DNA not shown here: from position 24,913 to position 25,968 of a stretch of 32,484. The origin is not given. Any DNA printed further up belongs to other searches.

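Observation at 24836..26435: Candidate new periplasmic oxidant-scavenging system: cytochrome b -> Tat-lipoprotein Mo-oxidoreductase -> Met/Lys-rich secreted repeat peptide, all translationally coupled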

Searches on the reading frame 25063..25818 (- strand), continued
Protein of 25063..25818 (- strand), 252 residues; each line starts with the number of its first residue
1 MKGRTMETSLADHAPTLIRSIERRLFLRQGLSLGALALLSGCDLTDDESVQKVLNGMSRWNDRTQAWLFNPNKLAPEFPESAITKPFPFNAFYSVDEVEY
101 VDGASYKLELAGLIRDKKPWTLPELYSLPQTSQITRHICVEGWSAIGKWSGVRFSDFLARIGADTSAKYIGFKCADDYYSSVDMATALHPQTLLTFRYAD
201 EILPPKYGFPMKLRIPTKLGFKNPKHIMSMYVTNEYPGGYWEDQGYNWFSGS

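Call 23: search_solved_structures(query=window:25063-25818:-, max_evalue=0.01, show_alignments=2)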
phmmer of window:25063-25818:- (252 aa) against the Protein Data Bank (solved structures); distinct sequences matched with E-value up to 0.01: 8.
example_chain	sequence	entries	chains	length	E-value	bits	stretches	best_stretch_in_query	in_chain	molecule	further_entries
1xdq_A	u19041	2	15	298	5.1e-14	55.6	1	168-242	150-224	Bacterial Sulfite Oxidase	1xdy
1ogp_A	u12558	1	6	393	1.8e-05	27.6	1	98-250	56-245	SULFITE OXIDASE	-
2a9b_A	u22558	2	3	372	0.0026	20.5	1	146-250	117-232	Sulfite Oxidase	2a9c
2a99_A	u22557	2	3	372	0.0027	20.5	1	146-250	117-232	Sulfite Oxidase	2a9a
2a9d_A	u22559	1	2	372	0.0027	20.5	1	146-250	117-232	Sulfite Oxidase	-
3hbg_A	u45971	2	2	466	0.0038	20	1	146-250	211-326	Sulfite Oxidase mutant C185S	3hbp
3hbq_A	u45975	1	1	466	0.0039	19.9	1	146-250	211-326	Sulphite oxide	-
1sox_A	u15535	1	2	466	0.004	19.9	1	146-250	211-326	SULFITE OXIDASE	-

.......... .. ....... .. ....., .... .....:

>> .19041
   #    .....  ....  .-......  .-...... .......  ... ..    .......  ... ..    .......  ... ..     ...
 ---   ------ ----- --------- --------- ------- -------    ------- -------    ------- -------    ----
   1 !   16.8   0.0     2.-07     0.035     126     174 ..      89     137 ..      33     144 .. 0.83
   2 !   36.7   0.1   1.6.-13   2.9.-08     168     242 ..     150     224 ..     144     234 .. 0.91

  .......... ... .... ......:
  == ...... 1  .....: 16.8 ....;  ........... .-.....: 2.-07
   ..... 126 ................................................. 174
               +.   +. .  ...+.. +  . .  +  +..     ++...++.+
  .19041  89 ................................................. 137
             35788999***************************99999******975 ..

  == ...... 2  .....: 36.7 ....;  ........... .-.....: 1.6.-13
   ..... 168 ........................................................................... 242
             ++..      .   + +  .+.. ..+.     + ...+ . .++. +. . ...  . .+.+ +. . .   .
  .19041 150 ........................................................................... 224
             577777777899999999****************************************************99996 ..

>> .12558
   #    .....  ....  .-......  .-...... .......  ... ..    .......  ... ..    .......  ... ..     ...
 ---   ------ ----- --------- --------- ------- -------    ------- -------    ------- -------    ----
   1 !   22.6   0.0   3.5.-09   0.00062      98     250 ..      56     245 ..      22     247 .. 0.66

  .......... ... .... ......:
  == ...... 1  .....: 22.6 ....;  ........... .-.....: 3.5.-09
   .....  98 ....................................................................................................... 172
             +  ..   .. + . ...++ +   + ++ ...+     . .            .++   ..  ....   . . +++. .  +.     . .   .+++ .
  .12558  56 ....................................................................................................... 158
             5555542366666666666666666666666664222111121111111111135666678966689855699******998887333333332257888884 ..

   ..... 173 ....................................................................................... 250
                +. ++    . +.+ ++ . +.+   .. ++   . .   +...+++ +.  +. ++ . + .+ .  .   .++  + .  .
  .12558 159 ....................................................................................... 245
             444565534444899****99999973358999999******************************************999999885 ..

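Call 40: search_dna_similar(query=window:25063-25818:-, collection=plasmids, mode=protein, max_rows=40, rows=spread)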
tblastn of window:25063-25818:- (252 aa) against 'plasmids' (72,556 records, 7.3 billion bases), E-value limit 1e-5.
Records with a match: 606; places in all: 650; records where one place covers at least 80% of the query: 264.
Best place of each record, by identity: 60-80% 132; <60% 474.
By first word of the organism name: Sinorhizobium 119; Escherichia 78; Rhizobium 65; Klebsiella 50; Acinetobacter 28; Pseudomonas 28; Agrobacterium 23; Streptomyces 23; Paraburkholderia 14; Rahnella 12; and 66 more.
By predicted mobility (MOB-suite, as given by PLSDB): non-mobilizable 239; conjugative 239; mobilizable 128.
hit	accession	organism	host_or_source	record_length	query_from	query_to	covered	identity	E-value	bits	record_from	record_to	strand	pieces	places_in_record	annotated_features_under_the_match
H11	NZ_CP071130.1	Caballeronia sp. M1242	Homo sapiens,ETA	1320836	9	252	97%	65.2%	2e-102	332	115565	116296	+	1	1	none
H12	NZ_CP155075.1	Paraburkholderia sp. PREW-6R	single cell,Phlox subulata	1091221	9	252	97%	62.7%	3e-98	321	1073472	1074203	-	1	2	none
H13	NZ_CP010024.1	Paraburkholderia fungorum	Microbial isolate culture,White-rot ...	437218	23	252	91%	65.7%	3e-98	321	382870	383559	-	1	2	molybdopterin-dependent oxidoreductase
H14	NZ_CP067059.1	Rahnella aceris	-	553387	7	252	98%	60.2%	1e-95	313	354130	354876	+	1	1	molybdopterin-dependent oxidoreductase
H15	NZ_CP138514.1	Variovorax paradoxus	Legume root,PacBio whole genome assembly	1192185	10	251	96%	59.9%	1e-86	287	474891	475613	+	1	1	none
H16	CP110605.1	Klebsiella pneumoniae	Homo sapiens,wound swab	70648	18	251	93%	61.1%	3e-93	306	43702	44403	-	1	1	molybdopterin-dependent oxidoreductase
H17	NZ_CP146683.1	Escherichia coli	Homo sapiens,cell culture,Colon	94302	18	251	93%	61.1%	3e-93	306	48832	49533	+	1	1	molybdopterin-dependent oxidoreductase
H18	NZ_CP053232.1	Escherichia coli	Homo sapiens,whole organism,rectal swab ...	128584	18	251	93%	61.1%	3e-93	306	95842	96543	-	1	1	molybdopterin-dependent oxidoreductase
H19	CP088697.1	Escherichia coli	Homo sapiens,blood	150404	18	251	93%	61.1%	3e-93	306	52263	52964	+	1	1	molybdopterin-dependent oxidoreductase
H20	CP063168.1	Variovorax paradoxus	-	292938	17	251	93%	37.4%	3e-42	160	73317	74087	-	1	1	molybdopterin-binding protein | cytochrome b/b6 domain-containing protein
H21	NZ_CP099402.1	Rhizobium sp. Pop5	Phaseolus vulgaris,Cell culture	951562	19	251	92%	36.5%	3e-42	160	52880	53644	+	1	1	molybdopterin-binding protein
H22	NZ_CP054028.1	Rhizobium hidalgonense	Pisum sativum l. (pea),Pure culture,Pea ...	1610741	16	251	94%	35.3%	2e-42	160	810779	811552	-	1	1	record has no annotation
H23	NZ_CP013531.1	Rhizobium phaseoli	Phaseolus vulgaris,Whole ...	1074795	19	251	92%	35.3%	2e-41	157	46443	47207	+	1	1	record has no annotation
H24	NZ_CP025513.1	Neorhizobium sp. SOG26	Oryza glumipatula,Whole ...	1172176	21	251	92%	35.2%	2e-42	160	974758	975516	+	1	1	none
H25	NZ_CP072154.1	Rhizobium sp. K15/93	Himalayan blackberry,cell culture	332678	21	251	92%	33.6%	2e-39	152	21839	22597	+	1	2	molybdopterin-dependent oxidoreductase | DoxX family protein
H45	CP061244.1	Escherichia coli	Homo sapiens,cell culture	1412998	128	241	45%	30.8%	2e-10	68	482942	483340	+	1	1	msrP: protein-methionine-sulfoxide reductase catalytic subunit MsrP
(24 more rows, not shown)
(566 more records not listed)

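Call 41: get_annotated_region(hit=H21, flank=3500)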
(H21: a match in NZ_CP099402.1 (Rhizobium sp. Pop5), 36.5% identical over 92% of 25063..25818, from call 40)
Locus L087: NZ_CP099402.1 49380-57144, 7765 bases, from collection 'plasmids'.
description: Rhizobium sp. Pop5 plasmid pRsp_Pop5_1, complete sequence
organism: Rhizobium sp. Pop5 (NCBI taxid 1223565)
taxonomy: Bacteria; Pseudomonadota; Alphaproteobacteria; Hyphomicrobiales; Rhizobiaceae; Rhizobium; Rhizobium sp. Pop5
host: -; source: Phaseolus vulgaris,Cell culture; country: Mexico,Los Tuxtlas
typing (MOB-suite, as given by PLSDB): non-mobilizable; replicon rep_cluster_473
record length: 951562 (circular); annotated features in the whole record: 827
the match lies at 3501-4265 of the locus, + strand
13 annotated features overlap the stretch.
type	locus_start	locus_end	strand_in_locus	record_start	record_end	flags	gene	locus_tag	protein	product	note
CDS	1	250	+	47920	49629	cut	-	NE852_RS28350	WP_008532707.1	GH32 C-terminal domain-containing protein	-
CDS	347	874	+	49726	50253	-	-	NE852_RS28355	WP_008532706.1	sigma-70 family RNA polymerase sigma factor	GO:0006352 - DNA-templated transcription initiation [Evidence IEA]; GO:0006355 - regulation of DNA-templated ...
CDS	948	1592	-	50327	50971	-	-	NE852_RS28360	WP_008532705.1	NrsF family protein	-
CDS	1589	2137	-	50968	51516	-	-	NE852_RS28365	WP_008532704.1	sigma-70 family RNA polymerase sigma factor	GO:0006352 - DNA-templated transcription initiation [Evidence IEA]; GO:0006355 - regulation of DNA-templated ...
CDS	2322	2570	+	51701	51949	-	-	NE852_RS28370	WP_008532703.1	pentapeptide MXKDX repeat protein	-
CDS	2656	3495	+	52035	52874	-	-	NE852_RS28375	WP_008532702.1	cytochrome b/b6 domain-containing protein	-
CDS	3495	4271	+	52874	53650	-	-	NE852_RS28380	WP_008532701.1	molybdopterin-binding protein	-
CDS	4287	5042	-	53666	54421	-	-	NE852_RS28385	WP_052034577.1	Crp/Fnr family transcriptional regulator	GO:0006355 - regulation of DNA-templated transcription [Evidence IEA]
CDS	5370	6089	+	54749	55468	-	-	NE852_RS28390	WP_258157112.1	Crp/Fnr family transcriptional regulator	GO:0006355 - regulation of DNA-templated transcription [Evidence IEA]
CDS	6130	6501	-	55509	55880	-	-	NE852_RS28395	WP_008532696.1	hypothetical protein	-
CDS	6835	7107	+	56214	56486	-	-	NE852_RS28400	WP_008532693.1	hypothetical protein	-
CDS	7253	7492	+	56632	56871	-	-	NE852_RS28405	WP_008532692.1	hypothetical protein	-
CDS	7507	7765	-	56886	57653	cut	-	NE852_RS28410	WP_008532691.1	Crp/Fnr family transcriptional regulator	GO:0006355 - regulation of DNA-templated transcription [Evidence IEA]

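Call 42: get_annotated_region(hit=H20, flank=3500)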
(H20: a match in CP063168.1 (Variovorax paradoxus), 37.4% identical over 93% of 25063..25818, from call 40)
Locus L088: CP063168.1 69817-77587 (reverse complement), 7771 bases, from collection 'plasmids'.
description: Variovorax paradoxus strain VAI-C plasmid unnamed1, complete sequence
organism: Variovorax paradoxus (NCBI taxid 34073)
taxonomy: Bacteria; Pseudomonadota; Betaproteobacteria; Burkholderiales; Comamonadaceae; Variovorax; Variovorax paradoxus
host: -; source: -; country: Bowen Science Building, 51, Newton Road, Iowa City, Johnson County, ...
typing (MOB-suite, as given by PLSDB): non-mobilizable
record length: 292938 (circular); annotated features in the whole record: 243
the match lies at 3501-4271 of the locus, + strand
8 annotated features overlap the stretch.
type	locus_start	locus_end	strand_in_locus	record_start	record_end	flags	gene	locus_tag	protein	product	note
CDS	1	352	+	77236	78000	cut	-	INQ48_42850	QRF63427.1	ABC transporter ATP-binding protein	-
CDS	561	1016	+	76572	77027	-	-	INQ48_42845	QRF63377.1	RidA family protein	-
CDS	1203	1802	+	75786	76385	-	-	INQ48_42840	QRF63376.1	TetR/AcrR family transcriptional regulator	-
CDS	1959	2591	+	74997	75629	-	-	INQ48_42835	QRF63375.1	hypothetical protein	-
CDS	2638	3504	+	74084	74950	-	-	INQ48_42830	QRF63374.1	cytochrome b/b6 domain-containing protein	-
CDS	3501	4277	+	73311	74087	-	-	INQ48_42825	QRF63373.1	molybdopterin-binding protein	-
CDS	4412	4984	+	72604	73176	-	-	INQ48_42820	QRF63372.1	DUF308 domain-containing protein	-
CDS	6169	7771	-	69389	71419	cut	-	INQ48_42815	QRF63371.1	S9 family peptidase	-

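Call 43: get_annotated_region(hit=H14, flank=3500)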
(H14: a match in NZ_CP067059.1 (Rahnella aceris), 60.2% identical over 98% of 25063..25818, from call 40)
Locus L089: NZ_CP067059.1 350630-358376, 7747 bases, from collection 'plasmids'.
description: Rahnella aceris strain ZF458 plasmid pPlas2, complete sequence
organism: Rahnella aceris (NCBI taxid 2703885)
taxonomy: Bacteria; Pseudomonadota; Gammaproteobacteria; Enterobacterales; Yersiniaceae; Rahnella; Rahnella aceris
host: -; source: -; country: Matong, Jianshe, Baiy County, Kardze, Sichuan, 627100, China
typing (MOB-suite, as given by PLSDB): non-mobilizable; replicon rep_cluster_1067
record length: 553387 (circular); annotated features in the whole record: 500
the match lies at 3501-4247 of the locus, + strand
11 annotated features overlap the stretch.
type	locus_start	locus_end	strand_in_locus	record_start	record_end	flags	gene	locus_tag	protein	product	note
CDS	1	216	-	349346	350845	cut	-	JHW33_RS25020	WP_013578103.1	UbiD family decarboxylase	-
CDS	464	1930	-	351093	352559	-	-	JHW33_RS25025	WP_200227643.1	HAMP domain-containing sensor histidine kinase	GO:0007165 - signal transduction [Evidence IEA]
CDS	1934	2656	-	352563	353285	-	-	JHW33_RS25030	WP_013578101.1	response regulator transcription factor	GO:0000160 - phosphorelay signal transduction system [Evidence IEA]; GO:0006355 - regulation of DNA-templated ...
CDS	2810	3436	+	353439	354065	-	-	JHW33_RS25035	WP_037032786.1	cytochrome b/b6 domain-containing protein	-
CDS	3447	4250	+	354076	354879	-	-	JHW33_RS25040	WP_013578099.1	molybdopterin-dependent oxidoreductase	-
CDS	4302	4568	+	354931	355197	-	-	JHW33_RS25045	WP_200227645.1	pentapeptide MXKDX repeat protein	-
CDS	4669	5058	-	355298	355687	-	-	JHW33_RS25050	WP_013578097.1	hypothetical protein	-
CDS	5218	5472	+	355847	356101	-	-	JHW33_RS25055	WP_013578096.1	ParD-like family protein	-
CDS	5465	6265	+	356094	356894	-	map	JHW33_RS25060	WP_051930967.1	type I methionyl aminopeptidase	GO:0036211 - protein modification process [Evidence IEA]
CDS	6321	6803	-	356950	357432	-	-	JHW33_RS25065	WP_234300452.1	PadR family transcriptional regulator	-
CDS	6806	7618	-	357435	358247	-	-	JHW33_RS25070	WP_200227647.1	siderophore-interacting protein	-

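Call 47: search_protein_families(library=pfam, proteins=[L086:4979-5575:+, L087:2656-3492:+, L061:3275-3895:+, L051:3298-3915:+, L061:1810-2382:-, L061:1172-1813:-, L061:2514-3296:+, L051:2668-3285:+, L087:3495-4268:+, L087:2322-2567:+], max_evalue=0.01)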
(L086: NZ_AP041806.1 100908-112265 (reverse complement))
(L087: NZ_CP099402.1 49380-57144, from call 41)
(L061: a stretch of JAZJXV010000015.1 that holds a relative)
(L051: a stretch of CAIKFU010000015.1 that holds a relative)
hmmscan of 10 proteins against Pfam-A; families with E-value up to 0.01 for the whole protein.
L086:4979-5575:+ (199 aa): 2 families
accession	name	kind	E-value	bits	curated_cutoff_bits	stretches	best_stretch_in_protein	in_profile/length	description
PF01292.26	Ni_hydr_CYTB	-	5.8e-28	98.3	30.1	1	9-198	1-179/179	Prokaryotic cytochrome b561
PF14358.11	DUF4405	-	0.00016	22.5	26.7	1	125-184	1-64/66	Domain of unknown function (DUF4405)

L087:2656-3492:+ (279 aa): 2 families
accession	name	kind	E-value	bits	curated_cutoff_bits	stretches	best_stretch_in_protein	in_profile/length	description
PF01292.26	Ni_hydr_CYTB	-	4.6e-23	82.3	30.1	1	17-270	1-179/179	Prokaryotic cytochrome b561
PF14358.11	DUF4405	-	5.4e-05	24.1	26.7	1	197-254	5-64/66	Domain of unknown function (DUF4405)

L061:3275-3895:+ (207 aa): 2 families
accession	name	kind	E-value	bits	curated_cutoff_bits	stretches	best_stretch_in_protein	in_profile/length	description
PF01292.26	Ni_hydr_CYTB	-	6.7e-25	88.3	30.1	1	18-206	2-179/179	Prokaryotic cytochrome b561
PF14358.11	DUF4405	-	0.0096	16.9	26.7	1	136-192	4-64/66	Domain of unknown function (DUF4405)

L051:3298-3915:+ (206 aa): 1 family
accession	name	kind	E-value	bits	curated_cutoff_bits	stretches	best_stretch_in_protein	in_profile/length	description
PF01292.26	Ni_hydr_CYTB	-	2.4e-21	76.8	30.1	1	18-203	3-177/179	Prokaryotic cytochrome b561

L061:1810-2382:- (190 aa): 7 families
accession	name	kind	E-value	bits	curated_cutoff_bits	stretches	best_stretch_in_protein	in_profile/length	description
PF08281.18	Sigma70_r4_2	-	7.1e-16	58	25.7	1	130-182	2-54/54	Sigma-70, region 4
PF04542.20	Sigma70_r2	-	5.4e-11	42.6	24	1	40-103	6-70/71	Sigma-70 region 2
PF04545.22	Sigma70_r4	-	2.3e-07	30.6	24.1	1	135-182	1-48/50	Sigma-70, region 4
PF07638.17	Sigma70_ECF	-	4.3e-07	30.4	21.1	1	20-172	7-169/185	ECF sigma factor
PF13384.12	HTH_23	-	4.8e-05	23.5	24.6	1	140-177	3-40/50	Homeodomain-like domain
PF13518.12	HTH_28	-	0.0026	18.3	25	1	144-177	2-35/52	Helix-turn-helix domain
PF22233.2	PhyR_sigma-like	-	0.0062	16.8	27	0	136-174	1-39/50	Response regulator PhyR, sigma-like domain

L061:1172-1813:- (213 aa): 1 family
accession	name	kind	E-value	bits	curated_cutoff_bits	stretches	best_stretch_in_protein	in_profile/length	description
PF06532.16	NrsF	-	9.8e-65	218.6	26.8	1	20-213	11-204/204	Negative regulator of sigma F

L061:2514-3296:+ (261 aa): 2 families
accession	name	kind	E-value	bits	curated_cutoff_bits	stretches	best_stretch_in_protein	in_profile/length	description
PF06764.17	DUF1223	-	2.6e-51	175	30.7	1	36-239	1-202/202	Protein of unknown function (DUF1223)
PF11551.14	Omp28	-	3.9e-08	33.8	34.9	1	109-252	12-165/171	Outer membrane protein Omp28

L051:2668-3285:+ (206 aa): 1 family
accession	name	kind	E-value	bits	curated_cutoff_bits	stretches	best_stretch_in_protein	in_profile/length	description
PF01625.27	PMSR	-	8.1e-60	201.9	23.7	1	28-180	1-151/153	Peptide methionine sulfoxide reductase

L087:3495-4268:+ (258 aa): 1 family
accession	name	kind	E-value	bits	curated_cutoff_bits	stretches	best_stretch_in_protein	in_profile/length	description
PF00174.25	Oxidored_molyb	-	3.1e-37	128.2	24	1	92-233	8-161/169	Oxidoreductase molybdopterin binding domain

L087:2322-2567:+ (82 aa): 0 families
